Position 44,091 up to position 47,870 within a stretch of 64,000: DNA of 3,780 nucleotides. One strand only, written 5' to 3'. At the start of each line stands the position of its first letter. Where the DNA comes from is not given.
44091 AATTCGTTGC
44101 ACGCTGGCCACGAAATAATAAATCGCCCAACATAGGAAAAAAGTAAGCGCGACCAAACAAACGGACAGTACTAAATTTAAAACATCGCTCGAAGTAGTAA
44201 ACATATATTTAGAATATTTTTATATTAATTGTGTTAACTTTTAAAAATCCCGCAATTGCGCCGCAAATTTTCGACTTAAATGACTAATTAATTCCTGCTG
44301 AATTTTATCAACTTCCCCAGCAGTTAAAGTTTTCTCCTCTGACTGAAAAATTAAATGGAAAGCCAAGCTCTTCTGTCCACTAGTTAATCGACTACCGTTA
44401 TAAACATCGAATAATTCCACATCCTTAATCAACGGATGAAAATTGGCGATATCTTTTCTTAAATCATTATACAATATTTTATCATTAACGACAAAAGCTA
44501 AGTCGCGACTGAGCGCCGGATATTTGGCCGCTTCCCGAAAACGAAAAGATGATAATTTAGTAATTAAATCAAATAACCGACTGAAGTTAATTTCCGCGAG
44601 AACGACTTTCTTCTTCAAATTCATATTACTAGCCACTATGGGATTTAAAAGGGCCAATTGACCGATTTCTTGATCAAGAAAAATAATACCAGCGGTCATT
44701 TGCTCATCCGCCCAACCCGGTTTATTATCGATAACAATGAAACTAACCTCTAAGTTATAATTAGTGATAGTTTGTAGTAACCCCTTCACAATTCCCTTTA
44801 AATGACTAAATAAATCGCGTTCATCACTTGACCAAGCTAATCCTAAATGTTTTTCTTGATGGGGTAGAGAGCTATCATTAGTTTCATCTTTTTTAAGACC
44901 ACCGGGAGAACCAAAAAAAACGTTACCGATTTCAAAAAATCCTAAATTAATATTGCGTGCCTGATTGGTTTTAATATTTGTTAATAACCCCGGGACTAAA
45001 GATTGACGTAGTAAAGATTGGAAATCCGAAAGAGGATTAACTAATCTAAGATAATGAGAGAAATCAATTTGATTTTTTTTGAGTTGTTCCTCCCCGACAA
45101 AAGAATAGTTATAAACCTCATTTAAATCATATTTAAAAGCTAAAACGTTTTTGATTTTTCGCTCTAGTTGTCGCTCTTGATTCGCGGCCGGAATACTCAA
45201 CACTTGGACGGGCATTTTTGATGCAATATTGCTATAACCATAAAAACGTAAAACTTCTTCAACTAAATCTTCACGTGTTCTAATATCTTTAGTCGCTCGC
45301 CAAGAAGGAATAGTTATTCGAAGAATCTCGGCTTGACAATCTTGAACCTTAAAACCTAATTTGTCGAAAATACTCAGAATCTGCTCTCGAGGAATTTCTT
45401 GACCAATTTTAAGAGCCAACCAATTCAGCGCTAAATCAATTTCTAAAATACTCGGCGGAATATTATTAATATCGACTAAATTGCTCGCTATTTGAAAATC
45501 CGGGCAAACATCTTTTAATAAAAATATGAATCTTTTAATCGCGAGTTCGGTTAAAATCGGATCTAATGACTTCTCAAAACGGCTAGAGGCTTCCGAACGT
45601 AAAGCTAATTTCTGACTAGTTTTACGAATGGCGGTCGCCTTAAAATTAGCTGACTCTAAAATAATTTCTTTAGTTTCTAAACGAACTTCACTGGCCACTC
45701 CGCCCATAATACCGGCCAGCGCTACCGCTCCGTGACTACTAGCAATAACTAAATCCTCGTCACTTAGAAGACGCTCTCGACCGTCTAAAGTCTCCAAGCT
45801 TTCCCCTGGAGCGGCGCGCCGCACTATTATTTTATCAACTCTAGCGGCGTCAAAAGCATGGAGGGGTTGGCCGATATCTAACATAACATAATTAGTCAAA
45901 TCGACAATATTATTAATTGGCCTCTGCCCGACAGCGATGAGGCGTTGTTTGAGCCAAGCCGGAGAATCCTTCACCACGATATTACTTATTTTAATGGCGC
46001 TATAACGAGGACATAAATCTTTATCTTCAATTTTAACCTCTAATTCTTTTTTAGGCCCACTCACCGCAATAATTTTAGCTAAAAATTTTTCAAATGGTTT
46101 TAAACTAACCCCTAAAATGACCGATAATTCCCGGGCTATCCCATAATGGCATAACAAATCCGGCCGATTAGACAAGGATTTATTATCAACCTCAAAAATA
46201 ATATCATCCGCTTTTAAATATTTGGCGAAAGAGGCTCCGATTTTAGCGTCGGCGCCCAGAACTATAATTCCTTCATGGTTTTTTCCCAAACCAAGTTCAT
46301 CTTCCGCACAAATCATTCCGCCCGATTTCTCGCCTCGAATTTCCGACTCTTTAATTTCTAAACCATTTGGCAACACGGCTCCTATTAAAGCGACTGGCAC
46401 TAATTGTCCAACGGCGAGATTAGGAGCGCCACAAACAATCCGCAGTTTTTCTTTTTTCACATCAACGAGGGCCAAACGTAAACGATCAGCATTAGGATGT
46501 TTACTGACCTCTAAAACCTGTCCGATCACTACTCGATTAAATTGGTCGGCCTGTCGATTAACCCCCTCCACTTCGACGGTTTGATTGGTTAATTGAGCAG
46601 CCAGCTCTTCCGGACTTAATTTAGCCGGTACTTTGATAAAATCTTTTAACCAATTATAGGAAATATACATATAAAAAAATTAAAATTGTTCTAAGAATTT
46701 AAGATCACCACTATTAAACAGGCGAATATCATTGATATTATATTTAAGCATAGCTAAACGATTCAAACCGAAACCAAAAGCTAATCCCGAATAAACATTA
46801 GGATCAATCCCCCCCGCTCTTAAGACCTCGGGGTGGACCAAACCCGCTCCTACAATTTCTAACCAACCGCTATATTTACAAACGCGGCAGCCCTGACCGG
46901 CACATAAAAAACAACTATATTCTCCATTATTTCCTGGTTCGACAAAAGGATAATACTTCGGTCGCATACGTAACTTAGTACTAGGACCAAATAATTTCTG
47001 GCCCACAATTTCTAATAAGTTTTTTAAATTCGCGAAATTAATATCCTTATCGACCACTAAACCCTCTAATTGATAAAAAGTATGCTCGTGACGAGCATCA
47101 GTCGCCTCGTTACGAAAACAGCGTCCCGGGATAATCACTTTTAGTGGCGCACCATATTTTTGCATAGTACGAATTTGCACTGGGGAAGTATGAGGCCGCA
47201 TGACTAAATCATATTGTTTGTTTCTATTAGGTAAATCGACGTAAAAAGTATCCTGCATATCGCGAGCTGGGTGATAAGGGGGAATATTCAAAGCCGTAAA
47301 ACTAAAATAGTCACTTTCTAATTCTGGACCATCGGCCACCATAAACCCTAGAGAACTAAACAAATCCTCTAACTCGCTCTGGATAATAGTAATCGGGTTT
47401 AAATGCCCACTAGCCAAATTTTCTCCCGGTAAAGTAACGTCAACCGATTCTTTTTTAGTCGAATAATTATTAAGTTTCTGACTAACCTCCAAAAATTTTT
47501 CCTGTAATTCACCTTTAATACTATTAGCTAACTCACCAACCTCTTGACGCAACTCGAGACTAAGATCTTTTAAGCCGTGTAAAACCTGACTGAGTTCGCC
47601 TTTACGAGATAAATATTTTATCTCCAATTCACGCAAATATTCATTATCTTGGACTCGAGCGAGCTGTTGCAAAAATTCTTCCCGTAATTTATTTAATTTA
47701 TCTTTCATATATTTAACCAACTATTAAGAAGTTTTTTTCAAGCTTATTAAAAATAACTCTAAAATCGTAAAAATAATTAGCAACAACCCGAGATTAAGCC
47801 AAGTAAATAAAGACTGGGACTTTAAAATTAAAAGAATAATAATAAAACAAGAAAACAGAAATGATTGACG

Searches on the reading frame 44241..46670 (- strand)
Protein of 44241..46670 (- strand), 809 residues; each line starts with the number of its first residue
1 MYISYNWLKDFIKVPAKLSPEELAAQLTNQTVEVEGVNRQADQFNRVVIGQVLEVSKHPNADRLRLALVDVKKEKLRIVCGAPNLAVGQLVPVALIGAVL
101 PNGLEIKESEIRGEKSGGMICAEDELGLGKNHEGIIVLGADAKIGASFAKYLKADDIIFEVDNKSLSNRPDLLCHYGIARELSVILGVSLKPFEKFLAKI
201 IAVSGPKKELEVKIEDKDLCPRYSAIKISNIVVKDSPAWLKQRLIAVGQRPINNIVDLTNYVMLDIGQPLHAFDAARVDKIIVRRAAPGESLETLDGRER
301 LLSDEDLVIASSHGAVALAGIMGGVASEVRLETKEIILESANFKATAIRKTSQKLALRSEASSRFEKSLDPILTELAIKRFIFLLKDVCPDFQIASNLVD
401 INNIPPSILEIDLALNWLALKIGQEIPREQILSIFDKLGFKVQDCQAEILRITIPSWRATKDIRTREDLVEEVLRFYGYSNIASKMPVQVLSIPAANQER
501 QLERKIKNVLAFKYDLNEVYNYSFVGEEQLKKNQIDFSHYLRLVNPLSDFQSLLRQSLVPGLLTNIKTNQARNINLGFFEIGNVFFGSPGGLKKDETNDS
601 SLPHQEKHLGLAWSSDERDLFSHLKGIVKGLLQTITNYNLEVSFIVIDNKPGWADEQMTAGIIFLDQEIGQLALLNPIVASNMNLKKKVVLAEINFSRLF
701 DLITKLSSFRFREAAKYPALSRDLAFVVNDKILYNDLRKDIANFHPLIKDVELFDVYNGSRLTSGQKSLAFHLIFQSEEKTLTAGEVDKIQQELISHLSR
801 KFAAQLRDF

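Call 48: search_protein_families(library=pfam, proteins=[window:44241-46670:-], max_evalue=0.0001)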
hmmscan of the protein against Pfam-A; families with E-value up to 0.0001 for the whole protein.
window:44241-46670:- (809 aa): 5 families
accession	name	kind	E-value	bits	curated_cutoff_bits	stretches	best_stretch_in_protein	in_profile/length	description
PF03483.22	B3_4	-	2.3e-62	210.1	29.3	1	220-389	2-173/174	B3/4 domain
PF17759.6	tRNA_synthFbeta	-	1.8e-34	119.6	22.4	1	482-696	1-214/214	Phenylalanyl tRNA synthetase beta chain CLM domain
PF03147.19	FDX-ACB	-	1.7e-26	92.9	31.1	1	716-807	2-94/94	Ferredoxin-fold anticodon binding domain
PF01588.26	tRNA_bind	-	1.5e-19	70.3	27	1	47-146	1-95/96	Putative tRNA binding domain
PF03484.21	B5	-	4.9e-17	62.3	28.6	1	411-479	1-67/67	tRNA synthetase B5 domain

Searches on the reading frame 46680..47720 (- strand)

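Call 77: search_protein_families(library=pfam, proteins=[window:46680-47720:-], max_evalue=0.001)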
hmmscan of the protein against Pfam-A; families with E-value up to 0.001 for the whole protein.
window:46680-47720:- (346 aa): 2 families
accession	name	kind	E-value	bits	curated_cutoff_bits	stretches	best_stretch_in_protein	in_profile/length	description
PF01409.25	tRNA-synt_2d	-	7.4e-90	301.2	19.8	1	93-346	2-246/246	tRNA synthetases class II core domain (F)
PF02912.23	Phe_tRNA-synt_N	-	1.1e-13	51.4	22.3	1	25-86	2-63/69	Aminoacyl tRNA synthetase class II, N-terminal domain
